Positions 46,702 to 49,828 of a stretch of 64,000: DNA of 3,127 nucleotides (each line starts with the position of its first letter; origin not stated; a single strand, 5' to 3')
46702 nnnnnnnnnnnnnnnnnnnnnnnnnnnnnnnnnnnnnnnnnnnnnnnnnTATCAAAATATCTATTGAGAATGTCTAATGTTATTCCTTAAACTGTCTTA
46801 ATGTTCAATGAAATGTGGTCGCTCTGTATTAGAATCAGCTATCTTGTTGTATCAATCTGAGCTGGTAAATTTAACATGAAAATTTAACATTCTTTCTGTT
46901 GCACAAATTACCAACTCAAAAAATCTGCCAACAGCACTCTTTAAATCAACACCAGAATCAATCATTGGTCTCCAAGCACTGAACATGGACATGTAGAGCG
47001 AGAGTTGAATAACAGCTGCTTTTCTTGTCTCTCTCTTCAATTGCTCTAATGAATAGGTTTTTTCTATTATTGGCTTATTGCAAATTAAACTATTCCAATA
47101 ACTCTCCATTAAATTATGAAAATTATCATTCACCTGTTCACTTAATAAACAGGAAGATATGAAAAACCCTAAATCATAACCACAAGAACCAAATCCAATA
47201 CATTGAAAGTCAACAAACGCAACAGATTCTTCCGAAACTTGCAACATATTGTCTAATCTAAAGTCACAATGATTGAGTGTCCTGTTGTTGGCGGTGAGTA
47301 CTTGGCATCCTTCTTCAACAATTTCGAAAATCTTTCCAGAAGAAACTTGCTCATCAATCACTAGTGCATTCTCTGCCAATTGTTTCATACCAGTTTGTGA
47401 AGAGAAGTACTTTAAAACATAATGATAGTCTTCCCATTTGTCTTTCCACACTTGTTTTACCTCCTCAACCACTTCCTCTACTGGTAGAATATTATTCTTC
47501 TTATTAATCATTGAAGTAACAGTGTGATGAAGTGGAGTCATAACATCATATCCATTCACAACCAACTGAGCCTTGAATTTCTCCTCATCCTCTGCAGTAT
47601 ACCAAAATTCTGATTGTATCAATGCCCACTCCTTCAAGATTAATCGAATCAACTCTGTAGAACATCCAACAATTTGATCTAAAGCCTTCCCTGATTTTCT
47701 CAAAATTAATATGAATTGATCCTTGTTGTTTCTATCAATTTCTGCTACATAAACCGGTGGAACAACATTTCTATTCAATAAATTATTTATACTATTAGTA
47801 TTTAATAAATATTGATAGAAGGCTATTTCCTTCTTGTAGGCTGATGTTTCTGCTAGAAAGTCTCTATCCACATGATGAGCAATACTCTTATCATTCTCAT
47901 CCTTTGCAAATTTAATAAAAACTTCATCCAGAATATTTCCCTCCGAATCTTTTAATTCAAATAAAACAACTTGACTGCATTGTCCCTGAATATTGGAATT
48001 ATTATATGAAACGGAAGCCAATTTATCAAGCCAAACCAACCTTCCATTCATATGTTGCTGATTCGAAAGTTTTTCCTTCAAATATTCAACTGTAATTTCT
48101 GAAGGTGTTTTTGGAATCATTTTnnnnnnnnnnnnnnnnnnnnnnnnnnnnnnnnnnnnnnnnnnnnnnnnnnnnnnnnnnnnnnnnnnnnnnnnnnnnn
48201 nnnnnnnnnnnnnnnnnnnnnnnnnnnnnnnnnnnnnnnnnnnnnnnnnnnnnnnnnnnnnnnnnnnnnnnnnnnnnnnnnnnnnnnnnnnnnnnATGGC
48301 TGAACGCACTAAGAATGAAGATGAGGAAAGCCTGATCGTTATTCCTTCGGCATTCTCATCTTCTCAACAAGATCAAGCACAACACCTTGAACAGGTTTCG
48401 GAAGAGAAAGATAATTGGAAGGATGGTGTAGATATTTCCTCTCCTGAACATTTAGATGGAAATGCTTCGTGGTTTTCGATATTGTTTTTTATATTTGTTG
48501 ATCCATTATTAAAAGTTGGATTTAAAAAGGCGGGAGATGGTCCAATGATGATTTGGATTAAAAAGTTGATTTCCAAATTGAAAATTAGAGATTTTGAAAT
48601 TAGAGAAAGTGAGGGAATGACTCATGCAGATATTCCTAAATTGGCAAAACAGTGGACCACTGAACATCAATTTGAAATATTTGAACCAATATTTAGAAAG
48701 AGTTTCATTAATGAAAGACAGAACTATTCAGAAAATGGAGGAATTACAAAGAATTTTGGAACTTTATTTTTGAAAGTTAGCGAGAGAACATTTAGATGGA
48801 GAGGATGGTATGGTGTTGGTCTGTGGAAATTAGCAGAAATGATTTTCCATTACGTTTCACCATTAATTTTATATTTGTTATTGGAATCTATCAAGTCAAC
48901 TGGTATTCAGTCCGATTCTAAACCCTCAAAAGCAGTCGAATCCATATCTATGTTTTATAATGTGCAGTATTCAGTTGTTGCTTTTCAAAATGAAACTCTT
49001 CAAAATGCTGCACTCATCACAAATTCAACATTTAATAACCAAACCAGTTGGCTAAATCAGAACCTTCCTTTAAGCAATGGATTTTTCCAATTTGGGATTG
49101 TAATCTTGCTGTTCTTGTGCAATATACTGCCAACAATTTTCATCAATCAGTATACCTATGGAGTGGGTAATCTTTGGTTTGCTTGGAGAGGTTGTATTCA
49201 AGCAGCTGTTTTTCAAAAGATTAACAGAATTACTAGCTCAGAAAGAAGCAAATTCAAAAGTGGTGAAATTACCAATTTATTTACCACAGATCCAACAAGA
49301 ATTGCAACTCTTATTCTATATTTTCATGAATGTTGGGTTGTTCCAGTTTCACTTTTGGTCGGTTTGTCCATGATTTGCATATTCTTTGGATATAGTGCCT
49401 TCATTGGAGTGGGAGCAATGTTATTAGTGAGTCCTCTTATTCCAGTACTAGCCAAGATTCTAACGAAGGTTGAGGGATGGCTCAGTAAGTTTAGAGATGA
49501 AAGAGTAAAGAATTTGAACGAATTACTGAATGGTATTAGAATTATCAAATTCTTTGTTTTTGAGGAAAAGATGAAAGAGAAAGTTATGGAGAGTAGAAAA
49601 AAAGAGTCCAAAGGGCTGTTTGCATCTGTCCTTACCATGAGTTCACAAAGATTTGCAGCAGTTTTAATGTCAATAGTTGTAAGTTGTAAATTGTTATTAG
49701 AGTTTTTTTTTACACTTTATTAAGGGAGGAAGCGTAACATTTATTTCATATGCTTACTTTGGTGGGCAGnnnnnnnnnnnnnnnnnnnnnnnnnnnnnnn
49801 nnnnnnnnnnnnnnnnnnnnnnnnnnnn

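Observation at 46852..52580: Head-to-head EcKL/CHK-like small-molecule kinase and ABCC exporter sharing a 175-bp intergenic region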

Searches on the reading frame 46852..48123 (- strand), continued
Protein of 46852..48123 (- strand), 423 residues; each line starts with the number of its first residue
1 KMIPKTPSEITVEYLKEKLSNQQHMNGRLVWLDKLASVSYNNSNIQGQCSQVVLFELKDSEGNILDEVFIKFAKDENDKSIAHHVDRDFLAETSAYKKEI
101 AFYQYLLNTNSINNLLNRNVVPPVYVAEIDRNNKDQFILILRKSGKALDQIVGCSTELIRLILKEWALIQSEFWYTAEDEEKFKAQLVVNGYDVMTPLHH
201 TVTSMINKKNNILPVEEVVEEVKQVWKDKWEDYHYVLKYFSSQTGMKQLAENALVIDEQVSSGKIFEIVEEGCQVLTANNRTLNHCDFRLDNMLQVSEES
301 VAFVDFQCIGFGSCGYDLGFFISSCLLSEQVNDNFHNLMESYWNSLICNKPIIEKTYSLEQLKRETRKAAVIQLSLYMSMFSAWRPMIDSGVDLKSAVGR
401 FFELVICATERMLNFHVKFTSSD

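Call 53: search_protein_families(library=pfam, alignment_id=A2, max_evalue=0.01)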
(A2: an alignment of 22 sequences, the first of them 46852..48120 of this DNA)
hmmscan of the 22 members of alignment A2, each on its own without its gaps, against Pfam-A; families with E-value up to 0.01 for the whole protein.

A. member 1, window:46852-48120:- (422 aa): 3 families
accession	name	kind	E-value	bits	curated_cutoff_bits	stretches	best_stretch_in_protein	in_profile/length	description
PF02958.26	EcKL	-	5e-16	59.3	22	1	82-346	37-286/294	Ecdysteroid kinase-like family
PF07914.17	DUF1679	-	2.7e-09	36.9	24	1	229-382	218-376/414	Uncharacterized oxidoreductase dhs-27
PF01636.29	APH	-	5.5e-06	26.7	23.2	1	278-322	166-211/239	Phosphotransferase enzyme family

B. families by the number of members that match (of 22 scanned): 8 families
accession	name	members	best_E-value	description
PF02958.26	EcKL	22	3.1e-28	Ecdysteroid kinase-like family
PF07914.17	DUF1679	22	8.7e-17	Uncharacterized oxidoreductase dhs-27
PF01636.29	APH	22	1.1e-16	Phosphotransferase enzyme family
PF01633.27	Choline_kinase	8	9.1e-06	Choline/ethanolamine kinase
PF04655.20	APH_6_hur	2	0.00042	Aminoglycoside/hydroxyurea antibiotic resistance kinase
PF19974.5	TCAD9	2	0.0024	Ternary complex associated domain 9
PF00069.31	Pkinase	1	0.0081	Protein kinase domain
PF18296.6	MID_MedPIWI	1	0.0095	MID domain of medPIWI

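Call 57: find_related_loci(query=A1, collection=metagenome_contigs, flank=8000)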
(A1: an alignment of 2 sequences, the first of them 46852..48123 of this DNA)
Query A1 (423 aa) in metagenome_contigs; peptide patterns used: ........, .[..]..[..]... (x = any residue, [..] = any of these).
600 stretches matched a pattern, but none encodes a relative of the query by tblastn (E <= 1e-3).

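Call 67: find_encoding_contigs(protein=window:46852-48120:-, flank=10000, max_places=4)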
Protein window:46852-48120:- (422 aa): no gene with exactly this product is on record in the collection.

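Call 73: list_cluster_members(proteins=[P0062, P0063, P0065, P0066, P0068, P0070, P0077, P0078, P0081, P0085])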
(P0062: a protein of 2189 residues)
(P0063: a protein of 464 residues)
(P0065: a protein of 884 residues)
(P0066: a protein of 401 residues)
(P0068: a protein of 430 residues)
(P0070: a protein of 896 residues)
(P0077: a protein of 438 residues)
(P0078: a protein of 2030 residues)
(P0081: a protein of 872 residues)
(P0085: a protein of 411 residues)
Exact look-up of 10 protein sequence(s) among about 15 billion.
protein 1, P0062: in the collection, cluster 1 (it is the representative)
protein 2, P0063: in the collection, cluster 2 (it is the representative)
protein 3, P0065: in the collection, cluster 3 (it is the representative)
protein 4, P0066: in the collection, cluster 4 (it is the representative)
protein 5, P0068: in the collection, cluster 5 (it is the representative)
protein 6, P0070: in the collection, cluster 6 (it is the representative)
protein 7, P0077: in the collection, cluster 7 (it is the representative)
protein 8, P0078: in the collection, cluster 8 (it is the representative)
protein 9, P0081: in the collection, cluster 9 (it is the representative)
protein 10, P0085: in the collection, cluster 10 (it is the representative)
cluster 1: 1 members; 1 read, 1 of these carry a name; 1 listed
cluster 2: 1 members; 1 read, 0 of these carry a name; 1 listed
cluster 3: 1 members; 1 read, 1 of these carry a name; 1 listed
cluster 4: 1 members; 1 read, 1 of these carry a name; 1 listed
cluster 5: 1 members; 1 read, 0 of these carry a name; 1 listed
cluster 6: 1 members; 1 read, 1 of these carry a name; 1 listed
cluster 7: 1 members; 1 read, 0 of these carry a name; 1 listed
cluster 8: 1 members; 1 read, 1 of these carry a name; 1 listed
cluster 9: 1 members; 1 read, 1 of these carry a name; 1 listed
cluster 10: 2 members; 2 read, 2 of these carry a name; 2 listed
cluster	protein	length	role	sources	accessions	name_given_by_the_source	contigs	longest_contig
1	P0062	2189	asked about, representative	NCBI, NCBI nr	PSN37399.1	hypothetical protein C0J52_16309 [Blattella germanica]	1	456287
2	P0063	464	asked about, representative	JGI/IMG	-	-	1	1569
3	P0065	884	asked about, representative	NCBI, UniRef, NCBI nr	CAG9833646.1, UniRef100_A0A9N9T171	unnamed protein product [Diabrotica balteata] | CHK kinase-like domain-containing protein n=1 Tax=Diabrotica balteata TaxID=107213 ...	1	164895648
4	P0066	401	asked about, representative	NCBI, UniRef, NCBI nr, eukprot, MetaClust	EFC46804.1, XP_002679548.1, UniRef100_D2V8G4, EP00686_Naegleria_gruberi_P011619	aminoglycoside phosphotransferase [Naegleria gruberi] | Aminoglycoside phosphotransferase n=1 Tax=Naegleria gruberi TaxID=5762 RepID=D2V8G4_NAEGR | XP_002679548.1 aminoglycoside phosphotransferase [Naegleria gruberi strain NEG-M]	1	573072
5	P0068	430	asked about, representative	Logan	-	-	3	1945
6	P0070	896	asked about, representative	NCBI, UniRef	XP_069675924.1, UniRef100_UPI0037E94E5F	uncharacterized protein [Periplaneta americana] | uncharacterized protein n=1 Tax=Periplaneta americana TaxID=6978 RepID=UPI0037E94E5F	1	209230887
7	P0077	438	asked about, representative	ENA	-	-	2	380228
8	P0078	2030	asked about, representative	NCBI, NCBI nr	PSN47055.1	hypothetical protein C0J52_09363 [Blattella germanica]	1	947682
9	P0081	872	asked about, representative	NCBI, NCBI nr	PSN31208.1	hypothetical protein C0J52_25882 [Blattella germanica]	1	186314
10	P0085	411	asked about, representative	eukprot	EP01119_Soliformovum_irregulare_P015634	TRINITY_DN4423_c0_g1_i1.p1 TRINITY_DN4423_c0_g1~~TRINITY_DN4423_c0_g1_i1.p1 ORF ...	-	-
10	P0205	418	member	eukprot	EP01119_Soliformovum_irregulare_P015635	TRINITY_DN4423_c0_g1_i2.p1 TRINITY_DN4423_c0_g1~~TRINITY_DN4423_c0_g1_i2.p1 ORF ...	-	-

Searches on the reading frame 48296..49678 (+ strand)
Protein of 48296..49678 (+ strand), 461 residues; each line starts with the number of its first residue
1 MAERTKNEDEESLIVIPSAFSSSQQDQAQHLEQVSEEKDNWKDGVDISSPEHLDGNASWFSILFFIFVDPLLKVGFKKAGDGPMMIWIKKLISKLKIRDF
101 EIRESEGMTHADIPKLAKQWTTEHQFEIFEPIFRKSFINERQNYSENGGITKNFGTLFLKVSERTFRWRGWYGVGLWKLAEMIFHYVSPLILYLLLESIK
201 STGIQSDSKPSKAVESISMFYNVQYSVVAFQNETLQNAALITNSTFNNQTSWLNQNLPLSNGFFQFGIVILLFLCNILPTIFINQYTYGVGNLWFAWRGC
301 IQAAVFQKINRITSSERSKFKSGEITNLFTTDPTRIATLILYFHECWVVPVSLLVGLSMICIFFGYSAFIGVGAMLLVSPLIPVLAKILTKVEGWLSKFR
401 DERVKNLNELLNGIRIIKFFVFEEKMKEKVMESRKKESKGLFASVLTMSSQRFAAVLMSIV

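Call 8: search_protein_families(library=pfam, proteins=[window:48296-49678:+], max_evalue=0.01)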
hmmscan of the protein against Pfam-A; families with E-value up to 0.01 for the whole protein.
window:48296-49678:+ (461 aa): 1 family
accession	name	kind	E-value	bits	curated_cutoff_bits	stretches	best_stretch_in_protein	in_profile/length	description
PF00664.28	ABC_membrane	-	3e-19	70.2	28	1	267-448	42-224/274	ABC transporter transmembrane region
